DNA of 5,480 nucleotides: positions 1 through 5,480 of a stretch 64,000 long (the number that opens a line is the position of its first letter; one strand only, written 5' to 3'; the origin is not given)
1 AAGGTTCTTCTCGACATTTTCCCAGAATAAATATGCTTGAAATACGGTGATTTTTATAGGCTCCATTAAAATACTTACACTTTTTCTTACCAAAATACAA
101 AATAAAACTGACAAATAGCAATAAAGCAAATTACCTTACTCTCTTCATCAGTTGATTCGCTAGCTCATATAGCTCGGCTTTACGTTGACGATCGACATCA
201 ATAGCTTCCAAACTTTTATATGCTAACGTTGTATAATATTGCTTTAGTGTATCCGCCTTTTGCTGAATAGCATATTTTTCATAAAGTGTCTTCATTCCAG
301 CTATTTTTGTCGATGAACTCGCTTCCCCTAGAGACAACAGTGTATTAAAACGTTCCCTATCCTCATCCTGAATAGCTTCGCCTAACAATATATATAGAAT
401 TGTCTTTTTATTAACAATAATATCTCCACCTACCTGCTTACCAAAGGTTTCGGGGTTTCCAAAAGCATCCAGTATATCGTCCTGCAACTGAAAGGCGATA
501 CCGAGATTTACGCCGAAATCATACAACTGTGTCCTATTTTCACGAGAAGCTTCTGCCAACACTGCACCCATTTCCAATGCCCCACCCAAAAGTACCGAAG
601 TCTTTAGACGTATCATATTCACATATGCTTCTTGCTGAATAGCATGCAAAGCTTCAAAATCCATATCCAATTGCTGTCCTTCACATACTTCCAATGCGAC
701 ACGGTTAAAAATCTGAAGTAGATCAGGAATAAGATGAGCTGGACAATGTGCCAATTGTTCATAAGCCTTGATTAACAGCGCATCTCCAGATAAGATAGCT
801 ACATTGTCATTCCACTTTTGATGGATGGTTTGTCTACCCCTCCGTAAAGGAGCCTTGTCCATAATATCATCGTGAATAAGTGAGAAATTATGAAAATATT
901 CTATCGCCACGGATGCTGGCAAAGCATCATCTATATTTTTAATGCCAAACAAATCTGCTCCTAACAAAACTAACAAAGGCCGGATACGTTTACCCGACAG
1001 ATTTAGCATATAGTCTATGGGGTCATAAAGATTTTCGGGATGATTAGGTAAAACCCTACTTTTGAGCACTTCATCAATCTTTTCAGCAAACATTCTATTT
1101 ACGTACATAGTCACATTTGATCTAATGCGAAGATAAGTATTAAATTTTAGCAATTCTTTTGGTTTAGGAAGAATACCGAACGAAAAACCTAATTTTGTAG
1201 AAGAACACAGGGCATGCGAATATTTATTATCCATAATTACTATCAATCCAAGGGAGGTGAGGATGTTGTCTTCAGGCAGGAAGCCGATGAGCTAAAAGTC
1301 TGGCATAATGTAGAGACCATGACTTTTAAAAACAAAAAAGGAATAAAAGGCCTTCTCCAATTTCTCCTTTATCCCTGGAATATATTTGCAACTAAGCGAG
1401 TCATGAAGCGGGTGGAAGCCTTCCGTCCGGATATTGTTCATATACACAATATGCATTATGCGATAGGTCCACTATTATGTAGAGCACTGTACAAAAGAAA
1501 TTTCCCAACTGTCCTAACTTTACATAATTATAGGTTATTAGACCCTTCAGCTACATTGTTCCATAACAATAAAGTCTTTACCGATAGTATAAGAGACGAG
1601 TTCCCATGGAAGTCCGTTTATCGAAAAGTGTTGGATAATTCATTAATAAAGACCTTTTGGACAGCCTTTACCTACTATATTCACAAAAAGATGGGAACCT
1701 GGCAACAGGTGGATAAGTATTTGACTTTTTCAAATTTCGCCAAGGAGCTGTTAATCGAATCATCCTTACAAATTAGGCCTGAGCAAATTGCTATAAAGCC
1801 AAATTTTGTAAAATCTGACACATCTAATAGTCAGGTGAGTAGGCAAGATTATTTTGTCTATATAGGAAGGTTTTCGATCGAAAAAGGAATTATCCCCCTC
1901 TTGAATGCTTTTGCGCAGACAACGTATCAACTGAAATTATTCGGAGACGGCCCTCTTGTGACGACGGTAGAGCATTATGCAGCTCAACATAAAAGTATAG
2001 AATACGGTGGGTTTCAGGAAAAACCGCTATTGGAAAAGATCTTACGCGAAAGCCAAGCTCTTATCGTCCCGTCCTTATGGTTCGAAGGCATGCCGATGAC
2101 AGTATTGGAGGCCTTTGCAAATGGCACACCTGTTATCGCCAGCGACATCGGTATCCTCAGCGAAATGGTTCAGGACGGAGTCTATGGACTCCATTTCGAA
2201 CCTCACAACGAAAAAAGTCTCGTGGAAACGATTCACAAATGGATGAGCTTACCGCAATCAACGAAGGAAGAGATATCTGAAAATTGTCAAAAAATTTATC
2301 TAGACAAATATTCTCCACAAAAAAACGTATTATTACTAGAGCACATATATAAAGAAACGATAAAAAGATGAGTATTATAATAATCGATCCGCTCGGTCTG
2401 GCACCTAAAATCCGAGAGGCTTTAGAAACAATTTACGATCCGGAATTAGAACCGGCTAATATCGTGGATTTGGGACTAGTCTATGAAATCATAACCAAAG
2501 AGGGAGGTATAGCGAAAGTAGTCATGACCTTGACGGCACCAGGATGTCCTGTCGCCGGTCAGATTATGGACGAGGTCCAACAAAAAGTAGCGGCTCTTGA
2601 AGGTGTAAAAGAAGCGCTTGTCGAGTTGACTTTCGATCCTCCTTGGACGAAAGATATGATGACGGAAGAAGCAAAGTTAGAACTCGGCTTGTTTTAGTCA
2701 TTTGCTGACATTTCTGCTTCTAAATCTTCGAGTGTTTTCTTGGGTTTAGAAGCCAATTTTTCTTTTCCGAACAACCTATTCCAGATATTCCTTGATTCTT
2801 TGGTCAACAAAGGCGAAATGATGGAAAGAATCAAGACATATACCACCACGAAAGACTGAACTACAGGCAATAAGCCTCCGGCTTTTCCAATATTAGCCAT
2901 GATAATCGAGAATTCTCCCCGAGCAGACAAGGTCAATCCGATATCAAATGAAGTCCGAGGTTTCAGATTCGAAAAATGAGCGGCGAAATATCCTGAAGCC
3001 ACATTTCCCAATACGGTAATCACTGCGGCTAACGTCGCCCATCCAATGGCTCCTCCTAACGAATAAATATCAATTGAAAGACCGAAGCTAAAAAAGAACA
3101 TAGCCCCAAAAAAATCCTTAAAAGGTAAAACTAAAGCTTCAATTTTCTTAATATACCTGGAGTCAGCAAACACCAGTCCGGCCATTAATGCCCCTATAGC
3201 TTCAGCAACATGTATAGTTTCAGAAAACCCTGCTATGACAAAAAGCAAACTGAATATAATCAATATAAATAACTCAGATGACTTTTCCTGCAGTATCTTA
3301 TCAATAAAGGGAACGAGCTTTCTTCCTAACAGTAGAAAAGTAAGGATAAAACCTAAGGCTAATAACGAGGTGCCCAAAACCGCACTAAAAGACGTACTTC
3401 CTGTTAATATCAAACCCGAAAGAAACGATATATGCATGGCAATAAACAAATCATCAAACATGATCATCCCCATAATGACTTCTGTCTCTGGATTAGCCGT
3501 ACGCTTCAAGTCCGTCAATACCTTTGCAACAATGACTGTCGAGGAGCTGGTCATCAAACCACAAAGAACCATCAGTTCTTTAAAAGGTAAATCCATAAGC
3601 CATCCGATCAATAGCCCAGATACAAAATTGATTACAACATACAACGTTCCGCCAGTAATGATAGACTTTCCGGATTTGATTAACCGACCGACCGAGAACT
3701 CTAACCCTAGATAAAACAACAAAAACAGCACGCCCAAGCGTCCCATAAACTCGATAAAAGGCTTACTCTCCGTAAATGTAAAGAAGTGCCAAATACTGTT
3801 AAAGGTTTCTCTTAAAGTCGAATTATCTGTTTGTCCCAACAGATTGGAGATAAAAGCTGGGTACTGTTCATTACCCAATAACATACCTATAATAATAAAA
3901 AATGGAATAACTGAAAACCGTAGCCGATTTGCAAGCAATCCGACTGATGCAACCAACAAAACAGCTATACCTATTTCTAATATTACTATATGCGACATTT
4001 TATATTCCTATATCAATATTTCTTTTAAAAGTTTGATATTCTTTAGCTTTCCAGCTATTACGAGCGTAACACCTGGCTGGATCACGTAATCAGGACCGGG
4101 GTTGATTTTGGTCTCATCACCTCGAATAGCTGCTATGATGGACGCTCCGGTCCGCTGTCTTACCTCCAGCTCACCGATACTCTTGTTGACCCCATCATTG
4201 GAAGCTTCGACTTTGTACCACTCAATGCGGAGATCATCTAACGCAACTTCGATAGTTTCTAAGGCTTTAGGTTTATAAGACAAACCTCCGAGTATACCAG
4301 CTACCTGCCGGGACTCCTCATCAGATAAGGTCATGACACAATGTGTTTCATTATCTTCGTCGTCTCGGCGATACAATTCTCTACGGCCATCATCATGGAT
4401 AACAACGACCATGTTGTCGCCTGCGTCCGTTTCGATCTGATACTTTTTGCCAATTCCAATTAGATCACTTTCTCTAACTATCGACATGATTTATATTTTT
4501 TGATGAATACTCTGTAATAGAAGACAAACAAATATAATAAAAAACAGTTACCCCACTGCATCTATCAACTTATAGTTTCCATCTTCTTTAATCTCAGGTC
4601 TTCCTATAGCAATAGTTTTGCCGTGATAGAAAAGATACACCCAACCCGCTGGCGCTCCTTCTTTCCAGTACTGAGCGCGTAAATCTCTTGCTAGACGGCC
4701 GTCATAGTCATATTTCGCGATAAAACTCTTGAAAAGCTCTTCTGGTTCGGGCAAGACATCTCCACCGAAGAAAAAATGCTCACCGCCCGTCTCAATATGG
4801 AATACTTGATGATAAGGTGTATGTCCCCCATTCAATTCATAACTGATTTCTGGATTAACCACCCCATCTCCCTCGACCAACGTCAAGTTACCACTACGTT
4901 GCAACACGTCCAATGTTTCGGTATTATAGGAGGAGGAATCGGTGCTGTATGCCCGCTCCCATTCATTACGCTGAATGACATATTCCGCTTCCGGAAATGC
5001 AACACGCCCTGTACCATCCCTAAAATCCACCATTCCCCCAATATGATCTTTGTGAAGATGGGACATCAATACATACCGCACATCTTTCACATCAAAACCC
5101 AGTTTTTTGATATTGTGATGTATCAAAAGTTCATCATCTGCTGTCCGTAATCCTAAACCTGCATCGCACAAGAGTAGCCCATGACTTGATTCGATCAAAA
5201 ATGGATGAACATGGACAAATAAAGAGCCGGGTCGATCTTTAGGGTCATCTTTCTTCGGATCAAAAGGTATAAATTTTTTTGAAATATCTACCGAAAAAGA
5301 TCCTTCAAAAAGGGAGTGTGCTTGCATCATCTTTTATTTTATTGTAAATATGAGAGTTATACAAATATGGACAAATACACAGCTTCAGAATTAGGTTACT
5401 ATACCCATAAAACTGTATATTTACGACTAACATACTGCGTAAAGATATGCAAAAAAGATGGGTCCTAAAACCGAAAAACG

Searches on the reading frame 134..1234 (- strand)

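Call 88: search_protein_families(library=pfam, proteins=[window:134-1234:-], max_evalue=0.00001)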
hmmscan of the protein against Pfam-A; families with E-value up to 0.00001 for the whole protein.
window:134-1234:- (367 aa): 1 family
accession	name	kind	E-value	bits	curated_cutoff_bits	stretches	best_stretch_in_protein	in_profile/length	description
PF00348.22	polyprenyl_synt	-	1.1e-70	238.2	27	1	67-307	2-240/251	Polyprenyl synthetase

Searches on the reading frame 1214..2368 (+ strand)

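Call 88: search_protein_families(library=pfam, proteins=[window:1214-2368:+], max_evalue=0.00001)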
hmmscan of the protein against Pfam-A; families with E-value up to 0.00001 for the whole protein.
window:1214-2368:+ (385 aa): 3 families
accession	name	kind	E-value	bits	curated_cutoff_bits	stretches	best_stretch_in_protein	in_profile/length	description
PF00534.26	Glycos_transf_1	-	1.8e-29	102.9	26.4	1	209-359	13-170/172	Glycosyl transferases group 1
PF13692.12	Glyco_trans_1_4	-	7.2e-23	81.9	27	1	213-343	3-139/142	Glycosyl transferases group 1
PF13439.12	Glyco_transf_4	-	1.9e-10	41.4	28.5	1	49-200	50-167/170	Glycosyltransferase Family 4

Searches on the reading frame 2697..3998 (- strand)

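Call 88: search_protein_families(library=pfam, proteins=[window:2697-3998:-], max_evalue=0.00001)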
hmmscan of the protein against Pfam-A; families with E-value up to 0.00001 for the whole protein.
window:2697-3998:- (434 aa): 1 family
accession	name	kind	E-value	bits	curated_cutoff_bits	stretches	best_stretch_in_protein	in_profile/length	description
PF00999.27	Na_H_Exchanger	-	1.1e-54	186.2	26.2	1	14-399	4-374/375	Sodium/hydrogen exchanger, transmembrane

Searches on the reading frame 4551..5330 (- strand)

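Call 88: search_protein_families(library=pfam, proteins=[window:4551-5330:-], max_evalue=0.00001)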
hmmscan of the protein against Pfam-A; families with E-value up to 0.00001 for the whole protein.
window:4551-5330:- (260 aa): 2 families
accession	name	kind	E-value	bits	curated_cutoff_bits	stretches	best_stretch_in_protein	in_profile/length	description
PF00753.33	Lactamase_B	-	1.4e-19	71.2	22.7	1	41-221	6-173/196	Metallo-beta-lactamase superfamily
PF12706.13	Lactamase_B_2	-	5.8e-08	33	27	1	53-193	3-144/200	Beta-lactamase superfamily domain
